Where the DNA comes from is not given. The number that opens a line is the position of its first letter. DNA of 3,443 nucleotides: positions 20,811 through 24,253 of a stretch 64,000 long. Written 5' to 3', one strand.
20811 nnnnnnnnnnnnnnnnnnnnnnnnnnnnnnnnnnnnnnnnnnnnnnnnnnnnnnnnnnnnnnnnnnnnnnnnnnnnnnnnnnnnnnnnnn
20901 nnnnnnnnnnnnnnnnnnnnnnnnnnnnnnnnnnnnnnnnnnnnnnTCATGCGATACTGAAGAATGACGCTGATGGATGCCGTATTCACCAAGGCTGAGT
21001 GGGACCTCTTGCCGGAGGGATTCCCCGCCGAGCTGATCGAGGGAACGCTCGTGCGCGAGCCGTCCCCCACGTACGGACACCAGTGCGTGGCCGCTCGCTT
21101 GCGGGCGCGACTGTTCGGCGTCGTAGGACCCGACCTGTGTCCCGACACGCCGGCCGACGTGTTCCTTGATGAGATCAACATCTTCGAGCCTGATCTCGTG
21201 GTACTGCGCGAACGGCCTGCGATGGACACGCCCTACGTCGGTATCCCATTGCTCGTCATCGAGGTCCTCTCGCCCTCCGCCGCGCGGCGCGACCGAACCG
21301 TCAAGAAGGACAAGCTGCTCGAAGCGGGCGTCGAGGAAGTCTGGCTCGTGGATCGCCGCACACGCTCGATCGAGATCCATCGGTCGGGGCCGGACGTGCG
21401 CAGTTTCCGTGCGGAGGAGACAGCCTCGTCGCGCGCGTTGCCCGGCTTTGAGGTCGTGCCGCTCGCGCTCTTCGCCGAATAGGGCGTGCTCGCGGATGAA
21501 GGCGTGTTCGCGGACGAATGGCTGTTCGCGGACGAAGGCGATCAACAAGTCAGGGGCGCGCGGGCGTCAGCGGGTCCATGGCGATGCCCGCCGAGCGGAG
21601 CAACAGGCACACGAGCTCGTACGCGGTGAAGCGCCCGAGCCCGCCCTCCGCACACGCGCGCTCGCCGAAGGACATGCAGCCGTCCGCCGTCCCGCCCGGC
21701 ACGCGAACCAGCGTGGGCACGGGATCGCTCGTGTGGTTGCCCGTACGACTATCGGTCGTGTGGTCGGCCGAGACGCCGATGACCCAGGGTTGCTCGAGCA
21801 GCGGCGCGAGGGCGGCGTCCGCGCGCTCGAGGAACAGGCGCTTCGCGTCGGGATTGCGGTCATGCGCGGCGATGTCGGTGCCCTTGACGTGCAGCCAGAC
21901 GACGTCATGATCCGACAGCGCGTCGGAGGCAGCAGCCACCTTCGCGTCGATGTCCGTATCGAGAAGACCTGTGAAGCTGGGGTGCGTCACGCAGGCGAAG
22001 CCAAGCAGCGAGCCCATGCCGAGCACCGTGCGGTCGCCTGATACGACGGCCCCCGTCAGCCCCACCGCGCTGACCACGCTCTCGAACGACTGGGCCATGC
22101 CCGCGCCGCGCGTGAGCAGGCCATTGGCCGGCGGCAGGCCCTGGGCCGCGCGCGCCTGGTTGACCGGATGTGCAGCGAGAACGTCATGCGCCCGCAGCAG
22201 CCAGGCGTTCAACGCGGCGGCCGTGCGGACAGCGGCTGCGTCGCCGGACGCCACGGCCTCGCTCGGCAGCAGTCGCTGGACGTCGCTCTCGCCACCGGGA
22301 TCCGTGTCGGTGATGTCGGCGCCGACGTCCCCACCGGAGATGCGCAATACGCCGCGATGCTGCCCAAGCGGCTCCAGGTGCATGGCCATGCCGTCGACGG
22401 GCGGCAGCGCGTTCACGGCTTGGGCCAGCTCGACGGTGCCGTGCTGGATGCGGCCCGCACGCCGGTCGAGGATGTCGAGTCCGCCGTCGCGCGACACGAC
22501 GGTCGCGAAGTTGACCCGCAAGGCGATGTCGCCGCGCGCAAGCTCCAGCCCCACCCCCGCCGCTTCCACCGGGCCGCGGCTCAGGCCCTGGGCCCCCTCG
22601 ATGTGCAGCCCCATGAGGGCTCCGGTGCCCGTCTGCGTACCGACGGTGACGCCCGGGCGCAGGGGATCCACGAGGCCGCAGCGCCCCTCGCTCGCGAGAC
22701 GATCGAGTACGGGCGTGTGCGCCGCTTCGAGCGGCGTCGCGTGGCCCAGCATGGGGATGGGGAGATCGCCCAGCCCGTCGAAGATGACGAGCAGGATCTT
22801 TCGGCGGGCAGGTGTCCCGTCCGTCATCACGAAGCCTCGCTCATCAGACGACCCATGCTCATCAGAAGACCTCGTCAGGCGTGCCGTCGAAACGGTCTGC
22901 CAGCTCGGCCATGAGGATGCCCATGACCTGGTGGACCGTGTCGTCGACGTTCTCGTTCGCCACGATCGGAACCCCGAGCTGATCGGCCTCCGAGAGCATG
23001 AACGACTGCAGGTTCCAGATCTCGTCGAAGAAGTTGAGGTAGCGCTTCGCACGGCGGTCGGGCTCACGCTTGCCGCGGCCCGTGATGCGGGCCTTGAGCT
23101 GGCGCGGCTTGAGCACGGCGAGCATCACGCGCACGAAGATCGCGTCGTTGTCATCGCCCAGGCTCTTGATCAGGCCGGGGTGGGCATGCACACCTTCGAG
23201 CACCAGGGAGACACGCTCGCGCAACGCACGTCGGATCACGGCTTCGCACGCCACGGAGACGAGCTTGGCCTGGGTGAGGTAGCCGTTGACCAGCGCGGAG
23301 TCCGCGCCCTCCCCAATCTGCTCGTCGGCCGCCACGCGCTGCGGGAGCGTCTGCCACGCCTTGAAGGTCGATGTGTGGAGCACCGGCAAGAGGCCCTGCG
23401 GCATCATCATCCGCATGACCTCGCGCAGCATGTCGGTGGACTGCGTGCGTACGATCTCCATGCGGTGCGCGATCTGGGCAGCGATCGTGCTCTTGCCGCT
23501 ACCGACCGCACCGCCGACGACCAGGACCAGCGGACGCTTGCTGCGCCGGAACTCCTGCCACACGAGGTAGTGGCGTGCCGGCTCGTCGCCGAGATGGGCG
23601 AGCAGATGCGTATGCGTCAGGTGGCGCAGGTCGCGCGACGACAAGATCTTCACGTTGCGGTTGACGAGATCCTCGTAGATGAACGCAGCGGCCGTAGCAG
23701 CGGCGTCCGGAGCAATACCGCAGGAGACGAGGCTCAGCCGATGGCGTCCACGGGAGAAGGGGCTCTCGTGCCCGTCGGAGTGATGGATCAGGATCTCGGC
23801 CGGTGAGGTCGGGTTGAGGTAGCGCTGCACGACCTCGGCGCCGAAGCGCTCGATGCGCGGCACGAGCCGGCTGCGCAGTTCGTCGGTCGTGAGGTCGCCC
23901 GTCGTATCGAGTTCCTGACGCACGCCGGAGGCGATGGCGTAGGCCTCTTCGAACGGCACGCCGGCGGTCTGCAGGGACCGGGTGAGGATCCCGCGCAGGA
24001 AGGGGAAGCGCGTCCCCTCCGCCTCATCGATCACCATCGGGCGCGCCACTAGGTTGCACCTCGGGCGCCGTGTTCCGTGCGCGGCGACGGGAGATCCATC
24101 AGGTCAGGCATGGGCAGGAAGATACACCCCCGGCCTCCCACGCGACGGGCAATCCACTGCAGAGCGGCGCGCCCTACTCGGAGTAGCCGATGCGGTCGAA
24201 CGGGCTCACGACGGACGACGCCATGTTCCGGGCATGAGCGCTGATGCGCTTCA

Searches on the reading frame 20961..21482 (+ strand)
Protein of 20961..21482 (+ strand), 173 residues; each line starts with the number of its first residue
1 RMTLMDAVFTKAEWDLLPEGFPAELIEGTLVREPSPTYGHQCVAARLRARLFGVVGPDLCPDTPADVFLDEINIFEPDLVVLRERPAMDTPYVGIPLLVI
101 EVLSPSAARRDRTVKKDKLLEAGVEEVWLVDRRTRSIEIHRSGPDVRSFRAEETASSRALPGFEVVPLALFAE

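Call 61: search_protein_families(library=pfam, proteins=[window:20961-21482:+], max_evalue=0.001)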
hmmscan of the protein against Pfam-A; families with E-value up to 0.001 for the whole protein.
window:20961-21482:+ (173 aa): 1 family
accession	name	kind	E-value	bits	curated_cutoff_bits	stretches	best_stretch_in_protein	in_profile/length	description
PF05685.18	Uma2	-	1.2e-21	77.4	27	1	18-164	10-168/172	Putative restriction endonuclease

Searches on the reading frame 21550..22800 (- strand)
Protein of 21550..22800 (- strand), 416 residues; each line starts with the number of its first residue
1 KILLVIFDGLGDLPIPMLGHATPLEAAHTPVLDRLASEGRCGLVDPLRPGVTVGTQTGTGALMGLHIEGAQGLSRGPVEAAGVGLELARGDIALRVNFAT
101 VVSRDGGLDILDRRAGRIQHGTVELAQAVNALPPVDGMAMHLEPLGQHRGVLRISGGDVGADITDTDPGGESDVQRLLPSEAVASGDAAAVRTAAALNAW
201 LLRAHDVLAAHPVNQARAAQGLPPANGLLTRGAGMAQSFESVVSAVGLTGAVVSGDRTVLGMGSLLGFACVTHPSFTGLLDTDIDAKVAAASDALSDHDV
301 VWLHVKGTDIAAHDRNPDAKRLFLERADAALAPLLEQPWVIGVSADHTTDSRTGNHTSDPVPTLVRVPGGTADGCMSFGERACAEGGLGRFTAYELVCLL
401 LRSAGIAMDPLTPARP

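Call 61: search_protein_families(library=pfam, proteins=[window:21550-22800:-], max_evalue=0.001)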
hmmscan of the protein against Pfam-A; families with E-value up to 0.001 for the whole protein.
window:21550-22800:- (416 aa): 2 families
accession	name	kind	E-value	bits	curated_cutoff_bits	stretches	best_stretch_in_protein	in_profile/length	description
PF10143.14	PhosphMutase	-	1.6e-31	109.9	21.5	1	36-214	1-170/170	2,3-bisphosphoglycerate-independent phosphoglycerate mutase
PF01676.23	Metalloenzyme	-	7.6e-28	98.1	24.3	1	1-399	2-248/252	Metalloenzyme superfamily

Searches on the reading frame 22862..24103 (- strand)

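Call 61: search_protein_families(library=pfam, proteins=[window:22862-24103:-], max_evalue=0.001)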
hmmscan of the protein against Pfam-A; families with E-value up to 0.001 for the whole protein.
window:22862-24103:- (413 aa): 6 families
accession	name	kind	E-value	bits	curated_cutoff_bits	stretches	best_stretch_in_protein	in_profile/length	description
PF03477.21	ATP-cone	-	2.6e-07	31.5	25.8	1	106-187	3-87/88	ATP cone domain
PF06414.18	Zeta_toxin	-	4.7e-05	23.4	22.3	1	185-221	10-50/199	Zeta toxin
PF13238.12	AAA_18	-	0.00026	21.9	29.4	0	195-353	2-121/128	AAA domain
PF13207.12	AAA_17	-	0.00049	20.8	27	1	198-277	2-81/136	AAA domain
PF13191.12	AAA_16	-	0.00061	20.8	32.6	0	187-306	20-142/167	AAA ATPase domain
PF25199.1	nSTAND_NTPase5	-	0.00066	20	34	0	185-216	35-66/145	Novel STAND NTPase 5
